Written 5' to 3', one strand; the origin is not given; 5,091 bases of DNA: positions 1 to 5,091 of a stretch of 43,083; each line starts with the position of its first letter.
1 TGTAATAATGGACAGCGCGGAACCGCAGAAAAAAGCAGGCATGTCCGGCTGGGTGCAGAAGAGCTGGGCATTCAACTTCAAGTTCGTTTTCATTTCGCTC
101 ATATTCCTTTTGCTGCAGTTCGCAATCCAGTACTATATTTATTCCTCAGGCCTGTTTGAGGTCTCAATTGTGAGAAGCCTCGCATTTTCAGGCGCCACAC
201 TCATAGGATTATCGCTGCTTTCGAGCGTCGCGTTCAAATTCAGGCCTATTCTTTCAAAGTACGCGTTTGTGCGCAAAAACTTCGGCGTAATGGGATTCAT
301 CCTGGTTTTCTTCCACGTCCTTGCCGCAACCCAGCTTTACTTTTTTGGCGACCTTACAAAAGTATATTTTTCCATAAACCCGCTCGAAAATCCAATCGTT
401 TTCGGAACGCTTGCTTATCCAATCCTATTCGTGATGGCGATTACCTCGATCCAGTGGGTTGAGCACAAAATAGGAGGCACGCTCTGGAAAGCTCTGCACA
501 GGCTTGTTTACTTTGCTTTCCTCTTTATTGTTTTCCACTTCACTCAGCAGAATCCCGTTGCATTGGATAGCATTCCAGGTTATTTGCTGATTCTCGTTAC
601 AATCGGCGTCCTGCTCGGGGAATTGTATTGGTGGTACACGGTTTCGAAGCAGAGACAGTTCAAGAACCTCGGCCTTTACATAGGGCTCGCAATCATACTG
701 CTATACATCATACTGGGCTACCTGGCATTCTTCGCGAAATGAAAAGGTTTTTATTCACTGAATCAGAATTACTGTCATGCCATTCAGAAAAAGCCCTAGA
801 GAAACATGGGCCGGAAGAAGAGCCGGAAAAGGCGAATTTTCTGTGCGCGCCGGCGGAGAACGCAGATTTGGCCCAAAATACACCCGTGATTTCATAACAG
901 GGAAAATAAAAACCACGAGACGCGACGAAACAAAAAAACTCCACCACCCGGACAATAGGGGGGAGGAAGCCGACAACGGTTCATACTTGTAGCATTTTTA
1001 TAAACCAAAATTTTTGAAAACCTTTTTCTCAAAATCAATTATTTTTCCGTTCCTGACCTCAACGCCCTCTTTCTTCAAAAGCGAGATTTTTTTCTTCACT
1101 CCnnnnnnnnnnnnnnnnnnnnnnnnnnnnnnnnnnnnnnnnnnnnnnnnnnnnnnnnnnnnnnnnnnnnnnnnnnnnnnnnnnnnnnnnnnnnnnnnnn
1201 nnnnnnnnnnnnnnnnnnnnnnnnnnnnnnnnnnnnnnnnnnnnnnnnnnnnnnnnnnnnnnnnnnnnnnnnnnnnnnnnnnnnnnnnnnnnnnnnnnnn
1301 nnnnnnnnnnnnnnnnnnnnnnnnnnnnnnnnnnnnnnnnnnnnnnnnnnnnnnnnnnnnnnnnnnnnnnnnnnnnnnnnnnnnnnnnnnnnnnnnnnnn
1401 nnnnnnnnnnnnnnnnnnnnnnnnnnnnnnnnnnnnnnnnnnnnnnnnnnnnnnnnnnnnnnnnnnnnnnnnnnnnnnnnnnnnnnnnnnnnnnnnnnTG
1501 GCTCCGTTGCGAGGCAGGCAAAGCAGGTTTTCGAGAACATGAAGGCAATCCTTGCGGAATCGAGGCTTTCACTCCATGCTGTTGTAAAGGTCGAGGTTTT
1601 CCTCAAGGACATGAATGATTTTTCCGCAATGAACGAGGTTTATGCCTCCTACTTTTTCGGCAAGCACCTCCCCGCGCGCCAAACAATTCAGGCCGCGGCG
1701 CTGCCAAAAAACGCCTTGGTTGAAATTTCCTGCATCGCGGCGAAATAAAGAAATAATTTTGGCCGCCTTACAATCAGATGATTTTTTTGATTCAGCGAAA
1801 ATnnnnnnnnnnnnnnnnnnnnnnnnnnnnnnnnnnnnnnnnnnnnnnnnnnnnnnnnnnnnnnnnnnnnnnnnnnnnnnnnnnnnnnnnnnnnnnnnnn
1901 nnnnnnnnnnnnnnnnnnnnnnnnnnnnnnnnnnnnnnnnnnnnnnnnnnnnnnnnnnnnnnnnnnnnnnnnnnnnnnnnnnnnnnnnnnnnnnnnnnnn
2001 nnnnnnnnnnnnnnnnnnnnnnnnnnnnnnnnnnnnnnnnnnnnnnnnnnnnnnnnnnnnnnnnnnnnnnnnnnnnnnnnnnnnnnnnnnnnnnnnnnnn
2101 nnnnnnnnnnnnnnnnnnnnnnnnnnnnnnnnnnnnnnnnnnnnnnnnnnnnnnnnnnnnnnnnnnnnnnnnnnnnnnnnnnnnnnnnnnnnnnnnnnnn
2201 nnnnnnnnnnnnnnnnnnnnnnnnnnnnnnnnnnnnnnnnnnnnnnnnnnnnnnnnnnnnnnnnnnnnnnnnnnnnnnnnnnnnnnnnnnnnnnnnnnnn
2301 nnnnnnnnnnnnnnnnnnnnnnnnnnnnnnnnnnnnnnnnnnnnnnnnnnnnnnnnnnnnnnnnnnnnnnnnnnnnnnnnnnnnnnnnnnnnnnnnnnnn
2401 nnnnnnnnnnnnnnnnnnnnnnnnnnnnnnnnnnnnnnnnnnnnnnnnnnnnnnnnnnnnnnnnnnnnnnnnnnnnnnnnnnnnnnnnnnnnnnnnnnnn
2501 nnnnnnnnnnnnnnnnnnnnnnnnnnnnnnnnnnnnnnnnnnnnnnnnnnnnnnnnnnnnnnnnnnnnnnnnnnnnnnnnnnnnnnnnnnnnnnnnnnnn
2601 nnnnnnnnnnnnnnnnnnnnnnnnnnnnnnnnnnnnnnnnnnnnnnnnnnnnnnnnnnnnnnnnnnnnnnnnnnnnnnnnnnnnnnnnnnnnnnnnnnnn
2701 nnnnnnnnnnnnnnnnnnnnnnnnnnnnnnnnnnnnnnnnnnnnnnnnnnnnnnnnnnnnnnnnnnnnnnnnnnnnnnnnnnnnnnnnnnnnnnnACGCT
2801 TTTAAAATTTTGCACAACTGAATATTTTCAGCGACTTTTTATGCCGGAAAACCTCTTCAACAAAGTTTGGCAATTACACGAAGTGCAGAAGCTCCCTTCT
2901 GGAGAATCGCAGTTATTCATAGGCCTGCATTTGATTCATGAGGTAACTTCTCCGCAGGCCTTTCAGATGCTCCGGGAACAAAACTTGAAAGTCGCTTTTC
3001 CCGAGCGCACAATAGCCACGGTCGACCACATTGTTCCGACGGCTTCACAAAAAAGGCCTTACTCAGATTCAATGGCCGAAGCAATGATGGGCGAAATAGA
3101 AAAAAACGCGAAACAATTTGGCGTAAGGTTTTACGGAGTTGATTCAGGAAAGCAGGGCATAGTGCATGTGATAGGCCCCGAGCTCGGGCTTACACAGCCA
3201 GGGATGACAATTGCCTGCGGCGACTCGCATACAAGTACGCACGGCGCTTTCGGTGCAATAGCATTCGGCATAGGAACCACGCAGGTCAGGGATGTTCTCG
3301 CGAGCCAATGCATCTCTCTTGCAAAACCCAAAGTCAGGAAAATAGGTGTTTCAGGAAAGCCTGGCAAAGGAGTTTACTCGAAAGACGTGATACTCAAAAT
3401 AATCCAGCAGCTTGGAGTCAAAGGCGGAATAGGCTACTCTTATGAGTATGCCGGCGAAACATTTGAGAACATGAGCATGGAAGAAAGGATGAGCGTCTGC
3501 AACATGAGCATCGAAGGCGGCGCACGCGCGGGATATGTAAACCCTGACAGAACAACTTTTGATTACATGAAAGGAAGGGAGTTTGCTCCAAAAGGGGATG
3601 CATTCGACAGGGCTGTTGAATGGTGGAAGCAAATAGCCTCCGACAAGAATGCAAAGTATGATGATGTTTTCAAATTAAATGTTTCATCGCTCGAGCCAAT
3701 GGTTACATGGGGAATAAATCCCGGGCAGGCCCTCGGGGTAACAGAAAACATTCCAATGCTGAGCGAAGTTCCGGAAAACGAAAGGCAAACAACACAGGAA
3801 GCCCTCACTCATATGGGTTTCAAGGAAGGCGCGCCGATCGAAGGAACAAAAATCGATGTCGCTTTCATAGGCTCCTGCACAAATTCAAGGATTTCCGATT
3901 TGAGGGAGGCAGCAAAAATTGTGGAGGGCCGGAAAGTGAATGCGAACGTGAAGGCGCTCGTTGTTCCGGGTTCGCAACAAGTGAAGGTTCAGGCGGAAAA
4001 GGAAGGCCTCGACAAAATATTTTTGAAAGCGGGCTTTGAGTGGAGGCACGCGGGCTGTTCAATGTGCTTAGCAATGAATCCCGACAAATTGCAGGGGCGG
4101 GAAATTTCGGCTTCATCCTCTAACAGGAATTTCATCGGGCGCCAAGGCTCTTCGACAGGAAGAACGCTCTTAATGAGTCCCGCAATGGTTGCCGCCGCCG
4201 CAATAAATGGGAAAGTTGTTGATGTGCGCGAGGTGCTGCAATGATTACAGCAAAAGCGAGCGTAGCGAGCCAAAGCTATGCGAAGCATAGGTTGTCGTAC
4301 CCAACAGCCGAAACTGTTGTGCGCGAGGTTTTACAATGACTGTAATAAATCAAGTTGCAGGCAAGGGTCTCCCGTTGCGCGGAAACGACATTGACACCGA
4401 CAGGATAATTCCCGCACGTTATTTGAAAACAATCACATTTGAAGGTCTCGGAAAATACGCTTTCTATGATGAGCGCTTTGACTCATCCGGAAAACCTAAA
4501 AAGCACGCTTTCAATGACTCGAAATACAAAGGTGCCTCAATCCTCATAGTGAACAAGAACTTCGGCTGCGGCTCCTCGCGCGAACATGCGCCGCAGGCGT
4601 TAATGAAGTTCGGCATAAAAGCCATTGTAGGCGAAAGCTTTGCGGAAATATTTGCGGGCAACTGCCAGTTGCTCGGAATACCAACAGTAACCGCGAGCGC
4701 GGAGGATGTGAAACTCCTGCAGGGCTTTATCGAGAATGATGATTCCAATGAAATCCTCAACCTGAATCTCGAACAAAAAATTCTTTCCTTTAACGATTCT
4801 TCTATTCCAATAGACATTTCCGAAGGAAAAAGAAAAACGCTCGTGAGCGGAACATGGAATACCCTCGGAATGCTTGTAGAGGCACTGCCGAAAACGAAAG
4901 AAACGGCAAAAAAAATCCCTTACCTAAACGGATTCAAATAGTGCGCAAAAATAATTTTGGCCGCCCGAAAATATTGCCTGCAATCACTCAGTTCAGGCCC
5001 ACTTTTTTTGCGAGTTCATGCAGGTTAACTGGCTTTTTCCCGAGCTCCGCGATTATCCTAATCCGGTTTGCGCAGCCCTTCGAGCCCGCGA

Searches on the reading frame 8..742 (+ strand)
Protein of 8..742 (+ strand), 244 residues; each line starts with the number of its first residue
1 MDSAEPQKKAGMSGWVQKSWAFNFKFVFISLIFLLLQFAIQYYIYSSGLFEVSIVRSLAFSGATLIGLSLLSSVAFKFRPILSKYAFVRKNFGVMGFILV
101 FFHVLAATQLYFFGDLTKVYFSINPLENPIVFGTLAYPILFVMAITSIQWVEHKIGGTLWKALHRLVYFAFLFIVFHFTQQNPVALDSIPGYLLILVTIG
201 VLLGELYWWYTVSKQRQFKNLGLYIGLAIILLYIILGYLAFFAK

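Call 74: find_encoding_contigs(protein=window:8-742:+, flank=10000, max_places=3)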
Protein window:8-742:+ (244 aa): no gene with exactly this product is on record in the collection.

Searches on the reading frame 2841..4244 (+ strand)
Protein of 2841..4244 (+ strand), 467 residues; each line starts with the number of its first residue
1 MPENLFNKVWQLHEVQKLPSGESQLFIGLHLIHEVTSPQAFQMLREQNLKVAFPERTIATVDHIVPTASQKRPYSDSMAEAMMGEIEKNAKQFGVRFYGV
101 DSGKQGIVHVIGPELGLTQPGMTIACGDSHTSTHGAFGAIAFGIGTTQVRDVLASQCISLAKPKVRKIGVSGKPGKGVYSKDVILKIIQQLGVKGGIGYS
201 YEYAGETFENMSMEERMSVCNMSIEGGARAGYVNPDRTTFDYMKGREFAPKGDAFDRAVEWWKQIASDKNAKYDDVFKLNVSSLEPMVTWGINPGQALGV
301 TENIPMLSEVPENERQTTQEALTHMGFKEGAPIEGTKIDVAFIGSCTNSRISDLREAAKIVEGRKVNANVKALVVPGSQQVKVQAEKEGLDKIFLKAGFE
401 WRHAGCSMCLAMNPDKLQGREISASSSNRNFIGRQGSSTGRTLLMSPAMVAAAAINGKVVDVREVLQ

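Call 67: search_protein_families(library=pfam, proteins=[window:2841-4244:+], max_evalue=0.00001)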
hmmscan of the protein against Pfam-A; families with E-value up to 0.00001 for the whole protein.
window:2841-4244:+ (467 aa): 1 family
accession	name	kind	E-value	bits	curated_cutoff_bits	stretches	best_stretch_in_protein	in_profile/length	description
PF00330.25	Aconitase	-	6.1e-169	563.3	28.7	1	7-457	1-463/463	Aconitase family (aconitate hydratase)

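Call 77: find_encoding_contigs(protein=window:2841-4244:+, flank=10000, max_places=3)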
Protein window:2841-4244:+ (467 aa): 7 contigs read that carry it; 3 places shown.
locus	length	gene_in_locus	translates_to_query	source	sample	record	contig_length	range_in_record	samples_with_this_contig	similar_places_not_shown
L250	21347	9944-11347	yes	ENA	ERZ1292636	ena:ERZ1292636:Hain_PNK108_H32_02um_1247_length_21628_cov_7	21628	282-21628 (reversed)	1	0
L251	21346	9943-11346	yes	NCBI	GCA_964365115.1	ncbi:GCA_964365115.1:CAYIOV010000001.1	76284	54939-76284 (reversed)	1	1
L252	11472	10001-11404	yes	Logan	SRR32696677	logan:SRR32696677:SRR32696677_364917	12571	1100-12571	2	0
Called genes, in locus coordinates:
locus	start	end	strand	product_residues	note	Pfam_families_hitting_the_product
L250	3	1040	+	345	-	?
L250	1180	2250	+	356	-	PF00988:CPSase_sm_chain, PF00117:GATase, PF07722:Peptidase_C26 (faint)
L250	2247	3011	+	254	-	PF01925:TauE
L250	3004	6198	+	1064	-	PF25596:CPSase_L_D1, PF02222:ATP-grasp, PF02786:CPSase_L_D2, PF07478:Dala_Dala_lig_C, PF02787:CPSase_L_D3, PF25596:CPSase_L_D1, PF02786:CPSase_L_D2, PF02222:ATP-grasp, +6 more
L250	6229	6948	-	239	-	-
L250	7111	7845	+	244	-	PF01794:Ferric_reduct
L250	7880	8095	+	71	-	-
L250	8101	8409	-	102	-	PF01035:DNA_binding_1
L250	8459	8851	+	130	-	PF01042:Ribonuc_L-PSP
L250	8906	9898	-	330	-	-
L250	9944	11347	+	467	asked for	PF00330:Aconitase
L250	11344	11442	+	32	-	-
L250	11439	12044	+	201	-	PF00694:Aconitase_C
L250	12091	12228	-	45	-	-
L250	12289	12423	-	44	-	-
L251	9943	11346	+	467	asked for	PF00330:Aconitase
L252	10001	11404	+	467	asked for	PF00330:Aconitase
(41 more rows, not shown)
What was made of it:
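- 4241..4339 (+): Copy A, between leuC and leuD: a 32-codon ORF with ATGA at both ends, flanked by a 25-nt duplication (21 of 25 identical). Gene callers list it as a 32-aa gene (call 77).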

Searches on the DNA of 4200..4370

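Call 69: search_rna_families(source=window, start=4200, end=4370, threshold=evalue, max_evalue=1)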
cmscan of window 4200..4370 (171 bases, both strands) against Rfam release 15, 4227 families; matches with E-value up to 1: 0.
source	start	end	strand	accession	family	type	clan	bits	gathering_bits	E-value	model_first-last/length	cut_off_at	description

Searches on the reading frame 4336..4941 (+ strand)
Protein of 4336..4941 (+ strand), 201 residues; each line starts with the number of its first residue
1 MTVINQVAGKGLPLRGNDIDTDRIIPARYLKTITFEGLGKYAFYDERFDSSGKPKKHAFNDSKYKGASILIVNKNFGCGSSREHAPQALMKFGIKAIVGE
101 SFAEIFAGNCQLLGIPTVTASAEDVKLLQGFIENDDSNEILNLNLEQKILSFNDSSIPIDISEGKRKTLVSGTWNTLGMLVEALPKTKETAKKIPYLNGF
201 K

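Call 67: search_protein_families(library=pfam, proteins=[window:4336-4941:+], max_evalue=0.00001)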
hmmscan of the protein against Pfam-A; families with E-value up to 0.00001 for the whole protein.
window:4336-4941:+ (201 aa): 1 family
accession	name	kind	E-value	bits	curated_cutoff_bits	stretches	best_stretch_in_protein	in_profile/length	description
PF00694.25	Aconitase_C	-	2.8e-22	79.9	22.8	1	2-115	2-123/131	Aconitase C-terminal domain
